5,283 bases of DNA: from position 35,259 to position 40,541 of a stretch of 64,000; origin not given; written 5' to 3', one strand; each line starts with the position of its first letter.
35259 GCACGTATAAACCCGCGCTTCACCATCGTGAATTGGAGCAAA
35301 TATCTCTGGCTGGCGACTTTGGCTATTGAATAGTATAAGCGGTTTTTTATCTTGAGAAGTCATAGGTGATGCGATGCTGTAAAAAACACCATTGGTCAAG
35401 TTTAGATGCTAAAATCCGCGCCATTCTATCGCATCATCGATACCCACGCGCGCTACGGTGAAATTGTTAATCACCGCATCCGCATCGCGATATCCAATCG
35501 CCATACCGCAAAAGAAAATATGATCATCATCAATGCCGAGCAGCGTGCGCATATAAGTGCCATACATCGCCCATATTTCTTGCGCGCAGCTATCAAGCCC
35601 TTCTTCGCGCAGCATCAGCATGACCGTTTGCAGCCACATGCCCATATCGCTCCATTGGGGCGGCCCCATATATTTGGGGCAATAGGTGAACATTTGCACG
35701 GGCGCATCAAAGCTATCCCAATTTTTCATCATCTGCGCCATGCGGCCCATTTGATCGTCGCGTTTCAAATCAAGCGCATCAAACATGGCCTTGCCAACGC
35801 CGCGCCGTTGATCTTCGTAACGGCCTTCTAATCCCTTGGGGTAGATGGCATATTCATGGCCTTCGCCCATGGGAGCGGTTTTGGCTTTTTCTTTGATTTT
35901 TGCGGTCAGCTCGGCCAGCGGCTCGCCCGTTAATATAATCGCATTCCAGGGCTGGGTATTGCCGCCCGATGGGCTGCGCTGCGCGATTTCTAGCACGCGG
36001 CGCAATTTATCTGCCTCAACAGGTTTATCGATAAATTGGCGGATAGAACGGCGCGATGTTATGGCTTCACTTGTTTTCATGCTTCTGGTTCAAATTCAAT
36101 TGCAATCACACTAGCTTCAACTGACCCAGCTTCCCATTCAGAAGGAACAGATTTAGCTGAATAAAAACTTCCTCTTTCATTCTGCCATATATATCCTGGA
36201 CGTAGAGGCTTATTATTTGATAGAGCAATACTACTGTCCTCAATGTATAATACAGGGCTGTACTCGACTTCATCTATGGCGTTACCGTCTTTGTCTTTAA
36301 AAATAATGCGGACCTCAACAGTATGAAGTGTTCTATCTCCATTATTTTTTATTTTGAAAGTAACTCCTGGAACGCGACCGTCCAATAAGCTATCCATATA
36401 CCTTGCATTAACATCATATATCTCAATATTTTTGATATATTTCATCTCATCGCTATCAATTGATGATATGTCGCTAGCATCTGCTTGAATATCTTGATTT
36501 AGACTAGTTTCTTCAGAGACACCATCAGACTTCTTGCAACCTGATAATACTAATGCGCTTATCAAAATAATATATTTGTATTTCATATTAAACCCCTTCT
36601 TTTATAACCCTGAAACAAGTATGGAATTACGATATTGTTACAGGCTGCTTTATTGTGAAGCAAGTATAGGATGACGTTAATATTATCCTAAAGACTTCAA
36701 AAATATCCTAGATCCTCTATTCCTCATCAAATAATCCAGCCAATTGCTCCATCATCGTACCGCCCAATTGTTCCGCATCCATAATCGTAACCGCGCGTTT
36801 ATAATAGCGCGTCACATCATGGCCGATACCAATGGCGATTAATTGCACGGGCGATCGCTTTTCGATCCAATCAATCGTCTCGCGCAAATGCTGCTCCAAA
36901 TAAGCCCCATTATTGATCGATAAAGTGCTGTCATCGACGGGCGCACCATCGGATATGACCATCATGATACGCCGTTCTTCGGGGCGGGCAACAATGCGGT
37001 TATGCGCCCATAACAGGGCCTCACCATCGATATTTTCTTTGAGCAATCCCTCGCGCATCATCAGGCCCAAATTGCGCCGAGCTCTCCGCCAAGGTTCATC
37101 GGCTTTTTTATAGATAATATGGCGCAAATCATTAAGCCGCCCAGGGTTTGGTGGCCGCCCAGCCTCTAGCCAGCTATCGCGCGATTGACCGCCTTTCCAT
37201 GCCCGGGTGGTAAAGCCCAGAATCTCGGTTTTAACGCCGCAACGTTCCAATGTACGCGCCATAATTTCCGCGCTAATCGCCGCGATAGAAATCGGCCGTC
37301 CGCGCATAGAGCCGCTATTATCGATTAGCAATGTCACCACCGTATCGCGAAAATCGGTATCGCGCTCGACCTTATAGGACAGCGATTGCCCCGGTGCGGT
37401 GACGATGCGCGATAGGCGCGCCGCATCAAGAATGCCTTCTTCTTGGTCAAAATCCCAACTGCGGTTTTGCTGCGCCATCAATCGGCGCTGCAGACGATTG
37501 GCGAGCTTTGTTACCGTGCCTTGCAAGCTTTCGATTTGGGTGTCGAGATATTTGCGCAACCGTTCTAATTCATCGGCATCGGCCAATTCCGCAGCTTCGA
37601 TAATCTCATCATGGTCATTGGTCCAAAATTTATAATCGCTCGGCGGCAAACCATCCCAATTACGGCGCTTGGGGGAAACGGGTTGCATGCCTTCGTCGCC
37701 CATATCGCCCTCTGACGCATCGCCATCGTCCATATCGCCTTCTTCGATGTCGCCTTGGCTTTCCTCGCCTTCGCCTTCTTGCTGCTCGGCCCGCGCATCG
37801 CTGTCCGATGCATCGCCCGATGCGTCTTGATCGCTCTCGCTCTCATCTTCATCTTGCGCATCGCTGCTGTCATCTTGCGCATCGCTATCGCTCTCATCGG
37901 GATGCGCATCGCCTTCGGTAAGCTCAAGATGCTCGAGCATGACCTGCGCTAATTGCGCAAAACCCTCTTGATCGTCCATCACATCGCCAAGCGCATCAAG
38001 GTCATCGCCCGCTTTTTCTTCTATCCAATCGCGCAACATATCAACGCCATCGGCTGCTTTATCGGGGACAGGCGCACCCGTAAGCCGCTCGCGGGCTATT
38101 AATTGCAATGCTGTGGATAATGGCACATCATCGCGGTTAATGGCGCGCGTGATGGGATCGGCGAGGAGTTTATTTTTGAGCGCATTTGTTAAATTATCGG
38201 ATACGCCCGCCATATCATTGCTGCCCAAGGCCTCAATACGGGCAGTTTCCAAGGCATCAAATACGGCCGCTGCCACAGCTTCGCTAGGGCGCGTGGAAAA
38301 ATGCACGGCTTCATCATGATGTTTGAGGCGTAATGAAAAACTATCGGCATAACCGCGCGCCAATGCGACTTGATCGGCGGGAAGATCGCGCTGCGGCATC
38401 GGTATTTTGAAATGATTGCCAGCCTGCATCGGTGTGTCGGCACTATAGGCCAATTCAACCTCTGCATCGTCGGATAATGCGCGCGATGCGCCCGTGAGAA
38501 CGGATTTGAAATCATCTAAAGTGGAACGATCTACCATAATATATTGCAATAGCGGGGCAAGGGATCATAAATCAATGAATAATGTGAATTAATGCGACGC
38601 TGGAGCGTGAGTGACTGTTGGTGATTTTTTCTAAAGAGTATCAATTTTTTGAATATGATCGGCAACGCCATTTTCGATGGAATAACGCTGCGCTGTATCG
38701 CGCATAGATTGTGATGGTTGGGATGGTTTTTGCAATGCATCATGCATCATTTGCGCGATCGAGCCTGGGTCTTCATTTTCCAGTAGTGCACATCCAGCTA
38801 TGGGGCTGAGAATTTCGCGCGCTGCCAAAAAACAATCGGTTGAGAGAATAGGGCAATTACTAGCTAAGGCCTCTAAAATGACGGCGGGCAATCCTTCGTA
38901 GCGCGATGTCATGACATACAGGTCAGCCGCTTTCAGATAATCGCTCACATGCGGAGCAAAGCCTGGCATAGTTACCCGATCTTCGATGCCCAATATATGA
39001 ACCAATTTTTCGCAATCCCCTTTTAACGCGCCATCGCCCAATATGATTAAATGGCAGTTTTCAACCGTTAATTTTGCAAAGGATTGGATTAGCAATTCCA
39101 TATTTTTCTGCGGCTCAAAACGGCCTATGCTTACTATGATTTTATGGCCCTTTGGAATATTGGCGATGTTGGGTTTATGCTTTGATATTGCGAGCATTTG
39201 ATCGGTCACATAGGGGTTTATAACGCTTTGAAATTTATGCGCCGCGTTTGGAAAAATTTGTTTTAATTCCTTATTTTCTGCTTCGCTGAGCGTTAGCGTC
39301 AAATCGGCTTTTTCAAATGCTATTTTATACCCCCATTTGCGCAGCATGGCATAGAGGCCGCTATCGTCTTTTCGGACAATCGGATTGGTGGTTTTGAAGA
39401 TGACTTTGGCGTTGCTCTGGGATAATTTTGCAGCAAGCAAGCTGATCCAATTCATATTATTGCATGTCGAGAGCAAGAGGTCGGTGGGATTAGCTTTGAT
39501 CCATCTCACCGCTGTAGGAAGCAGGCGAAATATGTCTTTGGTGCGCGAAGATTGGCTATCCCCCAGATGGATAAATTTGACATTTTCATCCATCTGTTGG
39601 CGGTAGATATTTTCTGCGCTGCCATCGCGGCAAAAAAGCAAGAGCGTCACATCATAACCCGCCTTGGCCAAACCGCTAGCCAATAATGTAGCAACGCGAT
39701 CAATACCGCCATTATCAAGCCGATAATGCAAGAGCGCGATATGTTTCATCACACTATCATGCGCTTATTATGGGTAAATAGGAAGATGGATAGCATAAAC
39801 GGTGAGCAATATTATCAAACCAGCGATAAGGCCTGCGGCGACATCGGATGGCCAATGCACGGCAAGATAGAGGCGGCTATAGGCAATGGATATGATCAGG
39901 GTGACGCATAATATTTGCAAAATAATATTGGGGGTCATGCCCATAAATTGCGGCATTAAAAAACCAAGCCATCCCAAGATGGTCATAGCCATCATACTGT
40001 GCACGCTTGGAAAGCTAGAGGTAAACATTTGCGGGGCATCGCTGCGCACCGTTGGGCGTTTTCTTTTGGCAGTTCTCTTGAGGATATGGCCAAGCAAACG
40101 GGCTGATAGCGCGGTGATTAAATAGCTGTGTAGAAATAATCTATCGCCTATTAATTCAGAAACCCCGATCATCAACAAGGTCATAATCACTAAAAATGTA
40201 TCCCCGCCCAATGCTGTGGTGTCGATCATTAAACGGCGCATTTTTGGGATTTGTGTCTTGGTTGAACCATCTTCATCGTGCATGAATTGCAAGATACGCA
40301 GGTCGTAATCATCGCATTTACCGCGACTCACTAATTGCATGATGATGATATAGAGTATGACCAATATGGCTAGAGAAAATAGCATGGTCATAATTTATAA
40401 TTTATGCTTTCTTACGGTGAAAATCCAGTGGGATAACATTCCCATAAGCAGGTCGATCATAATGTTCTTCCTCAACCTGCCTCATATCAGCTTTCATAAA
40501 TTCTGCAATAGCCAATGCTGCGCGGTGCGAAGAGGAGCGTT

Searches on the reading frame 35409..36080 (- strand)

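Call 55: search_protein_families(library=pfam, proteins=[window:35409-36080:-], max_evalue=0.00001)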
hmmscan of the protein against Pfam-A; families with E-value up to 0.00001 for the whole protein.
window:35409-36080:- (223 aa): 2 families
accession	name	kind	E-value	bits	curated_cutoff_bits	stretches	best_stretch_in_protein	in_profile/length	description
PF00881.29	Nitroreductase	-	5.7e-26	92.1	23.5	1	7-197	1-167/167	Nitroreductase family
PF14512.11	TM1586_NiRdase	-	1.3e-06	28.6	27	0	4-27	3-26/215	Putative TM nitroreductase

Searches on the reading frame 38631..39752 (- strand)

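Call 55: search_protein_families(library=pfam, proteins=[window:38631-39752:-], max_evalue=0.00001)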
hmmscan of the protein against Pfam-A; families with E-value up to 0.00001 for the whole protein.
window:38631-39752:- (373 aa): 5 families
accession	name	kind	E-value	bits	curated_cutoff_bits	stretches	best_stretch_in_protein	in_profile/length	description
PF00534.26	Glycos_transf_1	-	1e-30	107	26.4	1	194-353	6-168/172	Glycosyl transferases group 1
PF13692.12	Glyco_trans_1_4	-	3.1e-28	99.2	27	1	204-341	2-141/142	Glycosyl transferases group 1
PF13439.12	Glyco_transf_4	-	2.1e-11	44.6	28.5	1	15-173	2-158/170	Glycosyltransferase Family 4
PF13579.12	Glyco_trans_4_4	-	6.1e-09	36.8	29.7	1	15-168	1-147/158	Glycosyl transferase 4-like domain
PF20706.3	GT4-conflict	-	9.8e-09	35.1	26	1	163-304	157-310/385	Family 4 Glycosyltransferase in conflict systems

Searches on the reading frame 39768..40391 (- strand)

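Call 8: search_protein_families(library=pfam, proteins=[window:39768-40391:-])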
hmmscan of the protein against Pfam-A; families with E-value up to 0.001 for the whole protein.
window:39768-40391:- (207 aa): 2 families
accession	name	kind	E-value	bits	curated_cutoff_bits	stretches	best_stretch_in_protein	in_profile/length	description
PF01569.27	PAP2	-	5.3e-20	71.9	27.2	1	89-202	4-125/130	PAP2 superfamily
PF14378.12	PAP2_3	-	1.2e-06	28.9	27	1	80-195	82-188/190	PAP2 superfamily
